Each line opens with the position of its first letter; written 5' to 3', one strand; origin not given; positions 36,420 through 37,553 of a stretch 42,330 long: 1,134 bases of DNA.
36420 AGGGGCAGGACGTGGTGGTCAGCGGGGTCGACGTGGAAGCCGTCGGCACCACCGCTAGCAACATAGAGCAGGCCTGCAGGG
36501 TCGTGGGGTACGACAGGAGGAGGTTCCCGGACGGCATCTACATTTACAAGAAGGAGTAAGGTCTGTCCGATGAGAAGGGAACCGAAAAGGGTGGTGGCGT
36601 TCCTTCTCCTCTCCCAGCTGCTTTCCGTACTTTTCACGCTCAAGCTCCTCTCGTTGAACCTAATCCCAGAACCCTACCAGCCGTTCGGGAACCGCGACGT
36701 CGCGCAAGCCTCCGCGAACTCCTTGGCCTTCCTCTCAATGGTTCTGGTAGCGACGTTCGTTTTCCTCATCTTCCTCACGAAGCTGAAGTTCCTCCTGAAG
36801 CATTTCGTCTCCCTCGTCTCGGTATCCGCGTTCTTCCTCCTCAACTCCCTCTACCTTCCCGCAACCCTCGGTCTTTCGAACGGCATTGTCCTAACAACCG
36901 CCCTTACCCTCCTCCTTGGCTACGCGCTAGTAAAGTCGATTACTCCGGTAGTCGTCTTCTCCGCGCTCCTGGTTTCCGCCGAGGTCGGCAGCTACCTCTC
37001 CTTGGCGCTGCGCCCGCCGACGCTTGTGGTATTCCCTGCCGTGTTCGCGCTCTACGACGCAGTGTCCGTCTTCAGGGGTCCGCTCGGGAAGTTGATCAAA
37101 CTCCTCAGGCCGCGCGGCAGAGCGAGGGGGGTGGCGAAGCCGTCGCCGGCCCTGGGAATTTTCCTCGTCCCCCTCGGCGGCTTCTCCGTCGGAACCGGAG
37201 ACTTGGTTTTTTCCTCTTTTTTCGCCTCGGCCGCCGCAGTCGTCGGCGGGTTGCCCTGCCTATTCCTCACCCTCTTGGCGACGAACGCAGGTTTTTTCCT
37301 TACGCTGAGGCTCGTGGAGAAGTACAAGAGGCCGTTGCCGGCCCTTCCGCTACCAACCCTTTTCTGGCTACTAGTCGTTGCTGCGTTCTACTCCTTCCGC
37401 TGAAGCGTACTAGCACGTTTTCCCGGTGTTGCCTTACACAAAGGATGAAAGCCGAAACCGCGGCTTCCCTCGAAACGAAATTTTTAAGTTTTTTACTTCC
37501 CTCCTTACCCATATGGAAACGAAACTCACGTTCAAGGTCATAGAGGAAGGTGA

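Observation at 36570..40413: Ribosomal-protein cluster split by a ~3.8-kb insertion encoding a presenilin/SPP-like GxGD protease and CBS proteins; rpl32e not found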

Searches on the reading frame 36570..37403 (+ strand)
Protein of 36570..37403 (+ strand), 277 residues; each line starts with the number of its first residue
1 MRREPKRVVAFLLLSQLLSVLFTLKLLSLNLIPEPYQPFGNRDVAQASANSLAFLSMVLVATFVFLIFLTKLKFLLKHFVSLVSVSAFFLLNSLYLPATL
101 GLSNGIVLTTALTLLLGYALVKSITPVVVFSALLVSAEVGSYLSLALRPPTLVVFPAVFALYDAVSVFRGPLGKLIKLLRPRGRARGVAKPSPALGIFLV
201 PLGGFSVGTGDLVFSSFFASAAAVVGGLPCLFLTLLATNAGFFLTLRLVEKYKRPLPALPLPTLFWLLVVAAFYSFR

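Call 3: search_protein_families(library=pfam, proteins=[window:36570-37403:+], max_evalue=0.1)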
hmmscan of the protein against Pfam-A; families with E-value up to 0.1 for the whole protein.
window:36570-37403:+ (277 aa): 1 family
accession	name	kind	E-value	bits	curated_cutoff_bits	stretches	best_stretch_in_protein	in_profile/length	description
PF01080.22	Presenilin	-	1.6e-06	27.6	34.3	1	205-268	332-395/408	Presenilin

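Call 7: search_solved_structures(query=window:36570-37403:+, max_evalue=10, show_alignments=2)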
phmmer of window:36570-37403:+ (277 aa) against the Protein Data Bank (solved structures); distinct sequences matched with E-value up to 10: 11.
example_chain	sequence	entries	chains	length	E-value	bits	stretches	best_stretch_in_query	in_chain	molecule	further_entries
2kr6_A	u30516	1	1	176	0.0049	20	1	204-269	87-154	Presenilin-1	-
7y5x_B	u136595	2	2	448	0.0079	19.3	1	204-268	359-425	Presenilin-2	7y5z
6iyc_B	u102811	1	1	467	0.038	17.1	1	204-269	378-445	Presenilin-1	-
5a63_B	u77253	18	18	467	0.038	17.1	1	204-269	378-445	Presenilin-1 | Presenilin-1 CTF12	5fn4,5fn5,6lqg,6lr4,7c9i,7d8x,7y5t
5fn2_B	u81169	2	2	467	0.038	17.1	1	204-269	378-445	Presenilin-1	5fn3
4hyc_A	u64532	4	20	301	0.16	15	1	20-242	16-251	Putative uncharacterized protein | Uncharacterized protein PSH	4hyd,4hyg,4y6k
6lqs_R2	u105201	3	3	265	0.72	12.9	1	57-135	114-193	Exosome complex component RRP42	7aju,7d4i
4oo1_E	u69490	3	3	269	0.74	12.9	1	57-135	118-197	Exosome complex component RRP42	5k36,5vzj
5g06_E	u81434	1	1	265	0.99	12.5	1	57-135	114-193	EXOSOME COMPLEX COMPONENT RRP42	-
4ifd_E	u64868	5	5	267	1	12.4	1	57-135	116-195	Exosome complex component RRP42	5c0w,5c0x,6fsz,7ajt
5jea_E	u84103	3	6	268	1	12.4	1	57-135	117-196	Exosome complex component RRP42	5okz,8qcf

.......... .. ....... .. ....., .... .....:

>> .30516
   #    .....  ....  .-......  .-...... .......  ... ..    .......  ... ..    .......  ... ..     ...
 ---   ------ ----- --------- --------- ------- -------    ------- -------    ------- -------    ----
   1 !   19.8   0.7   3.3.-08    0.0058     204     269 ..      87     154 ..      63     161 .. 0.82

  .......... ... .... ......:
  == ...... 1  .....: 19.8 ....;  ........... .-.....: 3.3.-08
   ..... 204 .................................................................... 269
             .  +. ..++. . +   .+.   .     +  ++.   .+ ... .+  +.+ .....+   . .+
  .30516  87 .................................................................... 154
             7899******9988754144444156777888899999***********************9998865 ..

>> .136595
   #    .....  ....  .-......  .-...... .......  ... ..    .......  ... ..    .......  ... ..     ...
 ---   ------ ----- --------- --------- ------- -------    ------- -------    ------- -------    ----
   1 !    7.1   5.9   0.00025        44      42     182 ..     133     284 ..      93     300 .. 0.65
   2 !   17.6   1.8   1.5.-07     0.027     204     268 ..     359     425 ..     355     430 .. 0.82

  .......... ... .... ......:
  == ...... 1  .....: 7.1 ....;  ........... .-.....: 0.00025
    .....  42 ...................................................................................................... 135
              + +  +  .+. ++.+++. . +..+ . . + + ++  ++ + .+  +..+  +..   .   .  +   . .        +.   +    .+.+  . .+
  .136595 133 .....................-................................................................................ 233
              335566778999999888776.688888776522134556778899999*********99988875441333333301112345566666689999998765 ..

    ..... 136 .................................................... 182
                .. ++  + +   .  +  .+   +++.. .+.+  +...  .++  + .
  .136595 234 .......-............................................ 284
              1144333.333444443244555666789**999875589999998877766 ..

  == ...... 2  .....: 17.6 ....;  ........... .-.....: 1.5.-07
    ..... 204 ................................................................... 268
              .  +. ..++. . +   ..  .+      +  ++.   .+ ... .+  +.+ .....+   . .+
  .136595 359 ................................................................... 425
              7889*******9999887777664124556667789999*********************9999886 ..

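Call 8: search_protein_families(library=ncbifam, proteins=[window:36570-37403:+], max_evalue=0.1)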
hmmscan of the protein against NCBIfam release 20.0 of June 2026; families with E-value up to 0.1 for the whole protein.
window:36570-37403:+ (277 aa): 1 family
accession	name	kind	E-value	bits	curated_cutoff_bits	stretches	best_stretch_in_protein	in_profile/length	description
NF041679.1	IMP_arch_presen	equivalog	8.9e-09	35.3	125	1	19-169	4-157/281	presenilin family intramembrane aspartyl protease PSH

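Call 9: find_homologous_proteins(query=window:36570-37403:+, max_evalue=0.001)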
Query window:36570-37403:+ (277 aa): 4 proteins with E <= 0.001 among 8000 candidates.
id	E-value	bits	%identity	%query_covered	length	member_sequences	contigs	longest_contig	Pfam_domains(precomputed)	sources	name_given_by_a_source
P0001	7.2e-162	555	100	100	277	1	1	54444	PF01080.23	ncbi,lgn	-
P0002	2.3e-55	206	47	99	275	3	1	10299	PF01080.23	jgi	jgi:hypothetical protein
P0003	1.0e-35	142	36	94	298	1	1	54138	PF01080.23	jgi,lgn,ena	-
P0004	5.3e-9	54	38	49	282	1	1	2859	PF01080.23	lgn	-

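Call 10: find_encoding_contigs(protein=P0002, flank=10000, max_places=3)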
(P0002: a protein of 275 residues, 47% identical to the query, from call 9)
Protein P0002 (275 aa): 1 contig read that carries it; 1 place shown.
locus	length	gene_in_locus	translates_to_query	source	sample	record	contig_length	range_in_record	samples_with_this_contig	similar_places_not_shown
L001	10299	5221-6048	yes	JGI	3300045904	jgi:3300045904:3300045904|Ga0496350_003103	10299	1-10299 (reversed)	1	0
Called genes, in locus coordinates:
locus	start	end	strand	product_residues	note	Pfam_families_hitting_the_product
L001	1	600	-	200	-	?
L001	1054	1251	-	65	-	-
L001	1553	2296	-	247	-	PF03372:Exo_endo_phos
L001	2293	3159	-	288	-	PF00850:Hist_deacetyl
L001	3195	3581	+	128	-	PF00410:Ribosomal_S8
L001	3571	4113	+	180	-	PF00347:Ribosomal_L6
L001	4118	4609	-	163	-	PF04677:CwfJ_C_1 (weak), PF11969:DcpS_C, PF01230:HIT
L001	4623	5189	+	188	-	PF01965:DJ-1_PfpI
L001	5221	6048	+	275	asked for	PF01080:Presenilin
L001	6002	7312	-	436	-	PF00324:AA_permease, PF03845:Spore_permease, PF13520:AA_permease_2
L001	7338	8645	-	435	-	-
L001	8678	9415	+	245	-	-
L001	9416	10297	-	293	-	?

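Call 11: find_encoding_contigs(protein=P0003, flank=10000, max_places=3)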
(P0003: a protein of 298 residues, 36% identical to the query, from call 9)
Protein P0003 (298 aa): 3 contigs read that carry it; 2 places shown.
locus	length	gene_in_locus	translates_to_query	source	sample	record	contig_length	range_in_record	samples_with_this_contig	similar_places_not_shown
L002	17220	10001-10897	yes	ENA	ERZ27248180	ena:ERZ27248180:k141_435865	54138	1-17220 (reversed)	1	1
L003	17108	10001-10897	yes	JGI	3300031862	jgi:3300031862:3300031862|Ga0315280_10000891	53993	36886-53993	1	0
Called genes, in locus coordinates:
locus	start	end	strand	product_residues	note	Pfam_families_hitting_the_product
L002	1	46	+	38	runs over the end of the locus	-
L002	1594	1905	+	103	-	PF18898:DUF5654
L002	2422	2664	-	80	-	-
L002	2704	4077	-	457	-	-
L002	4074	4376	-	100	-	-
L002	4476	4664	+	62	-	-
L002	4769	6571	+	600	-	PF00710:Asparaginase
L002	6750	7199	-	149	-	-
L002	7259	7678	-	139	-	-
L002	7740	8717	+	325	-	PF17125:Methyltr_RsmF_N, PF01189:Methyltr_RsmB-F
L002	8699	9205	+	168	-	PF13636:Methyltranf_PUA (weak)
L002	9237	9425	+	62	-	-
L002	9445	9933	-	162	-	PF00571:CBS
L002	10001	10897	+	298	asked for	PF01080:Presenilin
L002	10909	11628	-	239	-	PF01209:Ubie_methyltran (weak), PF08241:Methyltransf_11, PF08242:Methyltransf_12, PF13649:Methyltransf_25, PF13847:Methyltransf_31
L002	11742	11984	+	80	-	-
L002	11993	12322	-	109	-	PF01588:tRNA_bind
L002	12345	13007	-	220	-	PF00702:Hydrolase, PF12710:HAD (weak), PF08282:Hydrolase_3 (weak)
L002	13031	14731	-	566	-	PF00133:tRNA-synt_1 (faint), PF09334:tRNA-synt_1g, PF19303:Anticodon_3, PF08264:Anticodon_1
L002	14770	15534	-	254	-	PF00702:Hydrolase, PF13344:Hydrolase_6, PF13242:Hydrolase_like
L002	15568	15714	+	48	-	-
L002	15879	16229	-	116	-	PF04472:SepF (weak)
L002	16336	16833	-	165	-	PF01936:NYN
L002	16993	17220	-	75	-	?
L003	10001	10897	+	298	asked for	PF01080:Presenilin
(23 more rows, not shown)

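Call 12: find_encoding_contigs(protein=P0001, flank=10000, max_places=3)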
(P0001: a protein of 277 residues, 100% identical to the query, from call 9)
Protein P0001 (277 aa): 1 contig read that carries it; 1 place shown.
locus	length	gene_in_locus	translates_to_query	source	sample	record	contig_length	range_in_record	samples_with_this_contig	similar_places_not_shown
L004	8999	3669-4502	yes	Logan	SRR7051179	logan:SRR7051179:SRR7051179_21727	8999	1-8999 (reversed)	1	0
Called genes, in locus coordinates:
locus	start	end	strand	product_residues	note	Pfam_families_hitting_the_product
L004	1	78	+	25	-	?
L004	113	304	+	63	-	-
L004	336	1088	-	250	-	PF00705:PCNA_N, PF02144:Rad1 (weak), PF02747:PCNA_C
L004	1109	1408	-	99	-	-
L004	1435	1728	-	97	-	-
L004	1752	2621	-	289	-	PF00850:Hist_deacetyl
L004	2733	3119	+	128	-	PF00410:Ribosomal_S8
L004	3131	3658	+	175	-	PF00347:Ribosomal_L6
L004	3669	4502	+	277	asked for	PF01080:Presenilin (weak)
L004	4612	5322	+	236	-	-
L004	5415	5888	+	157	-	-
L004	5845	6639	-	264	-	PF00571:CBS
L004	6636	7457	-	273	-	PF00571:CBS (faint)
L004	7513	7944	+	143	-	PF01280:Ribosomal_L19e, PF25476:Ribosomal_L19e_C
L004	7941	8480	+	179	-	PF17144:Ribosomal_L5e, PF00861:Ribosomal_L18p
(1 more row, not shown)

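Call 25: find_homologous_proteins(query=A2, max_evalue=0.001)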
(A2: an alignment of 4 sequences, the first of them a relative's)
Query A2 (4 sequences) (277 aa, profile of the alignment): 54 proteins with E <= 0.001 among 8000 candidates.
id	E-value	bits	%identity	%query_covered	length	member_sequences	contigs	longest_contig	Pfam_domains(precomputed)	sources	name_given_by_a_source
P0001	2.4e-113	397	100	100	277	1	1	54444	PF01080.23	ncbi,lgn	-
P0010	3.2e-98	347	43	99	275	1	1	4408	PF01080.23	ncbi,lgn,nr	ncbi:MAG: hypothetical protein QMD14_04980 [Candidatus Aenigmarchaeota archaeon]|nr:hypothetical pro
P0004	3.2e-96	340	38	49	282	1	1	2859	PF01080.23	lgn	-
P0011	2.5e-93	331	38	50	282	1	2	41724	PF01080.23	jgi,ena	jgi:hypothetical protein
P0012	2.2e-62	229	31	98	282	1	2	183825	PF01080.23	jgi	jgi:hypothetical protein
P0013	1.9e-61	226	38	56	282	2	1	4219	PF01080.23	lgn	-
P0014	8.5e-52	195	32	95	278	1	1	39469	PF01080.23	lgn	-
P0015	1.4e-50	190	35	58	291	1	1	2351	PF01080.23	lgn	-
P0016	5.5e-50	189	32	99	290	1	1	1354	PF01080.23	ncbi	-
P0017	6.3e-48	182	38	57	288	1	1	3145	PF01080.23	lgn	-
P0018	1.6e-45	174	32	82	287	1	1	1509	PF01080.23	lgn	-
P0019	2.5e-45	173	37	50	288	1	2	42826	PF01080.23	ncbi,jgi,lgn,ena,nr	ncbi:MAG TPA: hypothetical protein VLY21_04595 [Nitrososphaerales archaeon]|nr:hypothetical protein 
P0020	3.5e-45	173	29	97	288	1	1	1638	PF01080.23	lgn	-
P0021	1.1e-44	171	33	76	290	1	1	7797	PF01080.23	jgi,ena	jgi:hypothetical protein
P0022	3.3e-44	170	39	52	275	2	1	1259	PF01080.23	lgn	-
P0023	5.9e-44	169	32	86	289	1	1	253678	PF06550.16,PF01080.23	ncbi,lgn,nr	ncbi:MAG: presenilin [Nitrososphaerales archaeon]|nr:presenilin [Nitrososphaerales archaeon]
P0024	7.5e-44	168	33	82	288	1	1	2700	PF01080.23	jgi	jgi:hypothetical protein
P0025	1.4e-43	168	33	78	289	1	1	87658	PF01080.23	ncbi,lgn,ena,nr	ncbi:MAG: hypothetical protein JRM80_03110 [Nitrososphaerota archaeon]|nr:hypothetical protein [Nitr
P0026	1.5e-43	167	31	81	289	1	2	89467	PF01080.23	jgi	jgi:Presenilin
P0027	1.9e-43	167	38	56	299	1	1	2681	PF01080.23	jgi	jgi:hypothetical protein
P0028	2.5e-43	167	33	78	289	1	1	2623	PF01080.23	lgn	-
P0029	2.5e-43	167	32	86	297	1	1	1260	PF01080.23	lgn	-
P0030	3.4e-43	166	36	65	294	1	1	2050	PF06550.16,PF01080.23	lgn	-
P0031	4.4e-43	166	32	81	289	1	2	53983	PF01080.23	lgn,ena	-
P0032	4.6e-43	166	39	51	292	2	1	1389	PF01080.23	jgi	-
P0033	9.9e-43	165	38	50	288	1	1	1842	PF01080.23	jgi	-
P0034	1.3e-42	164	31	83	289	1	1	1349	PF01080.23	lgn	-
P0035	1.6e-42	164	26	79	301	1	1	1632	PF06550.16,PF01080.23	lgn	-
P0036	2.4e-42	164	32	83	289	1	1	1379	PF01080.23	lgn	-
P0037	3.0e-42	163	32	86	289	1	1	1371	PF01080.23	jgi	jgi:hypothetical protein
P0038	3.4e-42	163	31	96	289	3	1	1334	PF01080.23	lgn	-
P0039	3.6e-42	163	30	88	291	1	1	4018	PF01080.23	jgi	jgi:Presenilin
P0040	7.2e-42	162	33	65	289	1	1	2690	PF01080.23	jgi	jgi:hypothetical protein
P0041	9.4e-42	162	30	96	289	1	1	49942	PF01080.23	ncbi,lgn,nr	ncbi:MAG: presenilin [Nitrososphaerales archaeon]|nr:presenilin [Nitrososphaerales archaeon]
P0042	1.5e-41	161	30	76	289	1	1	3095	PF01080.23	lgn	-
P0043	1.8e-41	161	33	73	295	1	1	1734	PF06550.16,PF01080.23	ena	-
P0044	2.5e-41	160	30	86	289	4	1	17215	PF01080.23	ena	-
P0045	5.4e-41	159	32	91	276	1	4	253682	PF01080.23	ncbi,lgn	ncbi:MAG: hypothetical protein QXJ14_00840 [Candidatus Aenigmatarchaeota archaeon]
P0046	5.8e-41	159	30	86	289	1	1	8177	PF01080.23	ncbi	-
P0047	8.1e-41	158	30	96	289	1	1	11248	PF01080.23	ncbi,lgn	-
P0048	1.5e-40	158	33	86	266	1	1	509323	PF01080.23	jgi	-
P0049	2.4e-39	154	35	51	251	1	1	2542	PF01080.23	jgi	-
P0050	1.7e-38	151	30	88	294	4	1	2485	PF06550.16,PF01080.23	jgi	jgi:presenilin-like A22 family membrane protease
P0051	3.8e-38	150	33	97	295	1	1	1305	PF06550.16,PF01080.23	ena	-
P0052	4.4e-38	149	36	70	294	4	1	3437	PF06550.16,PF01080.23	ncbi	-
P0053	1.5e-37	148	35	64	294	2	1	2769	PF06550.16,PF01080.23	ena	-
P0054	2.0e-37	147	30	53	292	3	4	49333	PF01080.23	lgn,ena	-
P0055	6.7e-36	142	29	74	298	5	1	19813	PF01080.23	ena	-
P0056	5.1e-35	139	29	81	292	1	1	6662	PF01080.23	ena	-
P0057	9.1e-20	89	30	44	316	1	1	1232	PF01080.23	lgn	-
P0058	1.2e-17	82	29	75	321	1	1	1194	PF01080.23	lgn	-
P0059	1.4e-16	79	31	46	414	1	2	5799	PF06550.16,PF01080.23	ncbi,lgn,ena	-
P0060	1.5e-8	53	28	29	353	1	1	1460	PF01080.23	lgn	-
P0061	3.2e-8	52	24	94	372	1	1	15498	PF01080.23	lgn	-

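Call 26: find_encoding_contigs(protein=P0010, flank=6000, max_places=2)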
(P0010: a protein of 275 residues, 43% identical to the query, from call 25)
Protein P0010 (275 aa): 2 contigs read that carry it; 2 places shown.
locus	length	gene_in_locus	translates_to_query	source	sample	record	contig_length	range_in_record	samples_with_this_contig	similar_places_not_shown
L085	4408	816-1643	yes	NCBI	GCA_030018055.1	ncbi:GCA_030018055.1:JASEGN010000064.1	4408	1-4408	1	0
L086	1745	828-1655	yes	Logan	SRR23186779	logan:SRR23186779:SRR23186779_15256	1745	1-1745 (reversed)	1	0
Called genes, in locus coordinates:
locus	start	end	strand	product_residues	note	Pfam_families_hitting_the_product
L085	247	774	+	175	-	PF01965:DJ-1_PfpI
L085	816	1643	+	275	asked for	PF01080:Presenilin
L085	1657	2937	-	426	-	PF00324:AA_permease, PF03845:Spore_permease, PF13520:AA_permease_2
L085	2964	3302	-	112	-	PF04430:DUF498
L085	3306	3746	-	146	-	PF00380:Ribosomal_S9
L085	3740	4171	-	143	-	PF00572:Ribosomal_L13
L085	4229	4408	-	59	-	?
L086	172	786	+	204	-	PF01965:DJ-1_PfpI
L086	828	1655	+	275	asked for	PF01080:Presenilin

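Call 27: find_encoding_contigs(protein=P0045, flank=8000, max_places=2)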
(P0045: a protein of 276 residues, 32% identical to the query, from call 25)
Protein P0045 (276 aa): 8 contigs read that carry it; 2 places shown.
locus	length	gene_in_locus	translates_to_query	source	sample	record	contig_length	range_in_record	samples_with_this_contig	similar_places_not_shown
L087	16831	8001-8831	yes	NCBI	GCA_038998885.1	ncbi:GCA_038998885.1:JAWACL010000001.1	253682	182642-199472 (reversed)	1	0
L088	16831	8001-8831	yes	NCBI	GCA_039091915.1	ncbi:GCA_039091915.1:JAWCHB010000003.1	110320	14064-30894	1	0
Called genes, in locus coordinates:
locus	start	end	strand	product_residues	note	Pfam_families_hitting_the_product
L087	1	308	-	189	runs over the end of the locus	PF01596:Methyltransf_3, PF01135:PCMT (weak), PF02353:CMAS (weak), PF05175:MTS (weak), PF12847:Methyltransf_18 (weak), PF13847:Methyltransf_31, PF13578:Methyltransf_24, PF13649:Methyltransf_25, +2 more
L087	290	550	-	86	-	PF17013:Acetyltransf_15, PF14542:Acetyltransf_CG, PF00583:Acetyltransf_1 (weak)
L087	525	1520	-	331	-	-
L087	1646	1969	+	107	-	PF01870:Hjc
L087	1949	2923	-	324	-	PF04041:Glyco_hydro_130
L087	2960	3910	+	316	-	PF04041:Glyco_hydro_130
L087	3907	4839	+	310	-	PF04041:Glyco_hydro_130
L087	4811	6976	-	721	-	PF14890:Intein_splicing, PF00009:GTP_EFTU, PF11987:IF-2, PF14578:GTP_EFTU_D4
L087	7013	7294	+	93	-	PF25212:HVO_A0114 (weak), PF13463:HTH_27 (faint), PF14947:HTH_45 (weak), PF22665:WHD_DUF6293 (weak)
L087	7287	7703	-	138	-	PF03703:bPH_2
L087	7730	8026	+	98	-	PF00355:Rieske, PF13806:Rieske_2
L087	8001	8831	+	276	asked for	PF01080:Presenilin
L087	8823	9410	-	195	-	PF04493:Endonuclease_5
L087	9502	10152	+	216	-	-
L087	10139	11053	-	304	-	PF01230:HIT (weak)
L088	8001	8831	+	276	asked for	PF01080:Presenilin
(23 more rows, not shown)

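Call 28: find_encoding_contigs(protein=P0011, flank=8000, max_places=2)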
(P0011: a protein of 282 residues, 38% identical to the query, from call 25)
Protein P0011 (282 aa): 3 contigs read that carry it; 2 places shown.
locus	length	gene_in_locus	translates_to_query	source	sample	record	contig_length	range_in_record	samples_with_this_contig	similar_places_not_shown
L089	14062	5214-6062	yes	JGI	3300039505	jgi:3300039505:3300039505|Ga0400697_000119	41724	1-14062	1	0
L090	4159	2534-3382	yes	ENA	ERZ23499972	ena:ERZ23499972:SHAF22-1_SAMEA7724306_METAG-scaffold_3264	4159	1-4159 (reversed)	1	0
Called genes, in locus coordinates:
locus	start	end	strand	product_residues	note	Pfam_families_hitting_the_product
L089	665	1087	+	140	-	PF14438:SM-ATX (weak), PF01423:LSM, PF14894:Lsm_C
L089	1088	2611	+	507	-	PF01702:TGT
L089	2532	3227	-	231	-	PF09754:PAC2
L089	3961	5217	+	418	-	PF00753:Lactamase_B, PF23023:Anti-Pycsar_Apyc1, PF12706:Lactamase_B_2, PF16661:Lactamase_B_6, PF10996:Beta-Casp, PF07521:RMMBL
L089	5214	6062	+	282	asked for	PF01080:Presenilin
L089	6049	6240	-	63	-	-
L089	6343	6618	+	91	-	PF01938:TRAM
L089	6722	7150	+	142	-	PF00571:CBS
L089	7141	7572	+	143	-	PF00075:RNase_H, PF13456:RVT_3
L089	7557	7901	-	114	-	PF04343:DUF488, PF22751:DUF488-N3a, PF22752:DUF488-N3i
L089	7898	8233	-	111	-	-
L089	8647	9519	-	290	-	PF02629:CoA_binding, PF13607:Succ_CoA_lig, PF00549:Ligase_CoA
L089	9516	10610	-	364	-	PF02786:CPSase_L_D2, PF08442:ATP-grasp_2, PF13549:ATP-grasp_5, PF24948:Citrate_synth_N, PF00549:Ligase_CoA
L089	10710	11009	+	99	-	PF01918:Alba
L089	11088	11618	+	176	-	-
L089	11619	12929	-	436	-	PF01336:tRNA_anti-codon, PF00152:tRNA-synt_2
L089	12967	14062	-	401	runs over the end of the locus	PF04212:MIT (weak), PF00004:AAA, PF13401:AAA_22 (faint), PF17862:AAA_lid_3, PF09336:Vps4_C (weak)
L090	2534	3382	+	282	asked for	PF01080:Presenilin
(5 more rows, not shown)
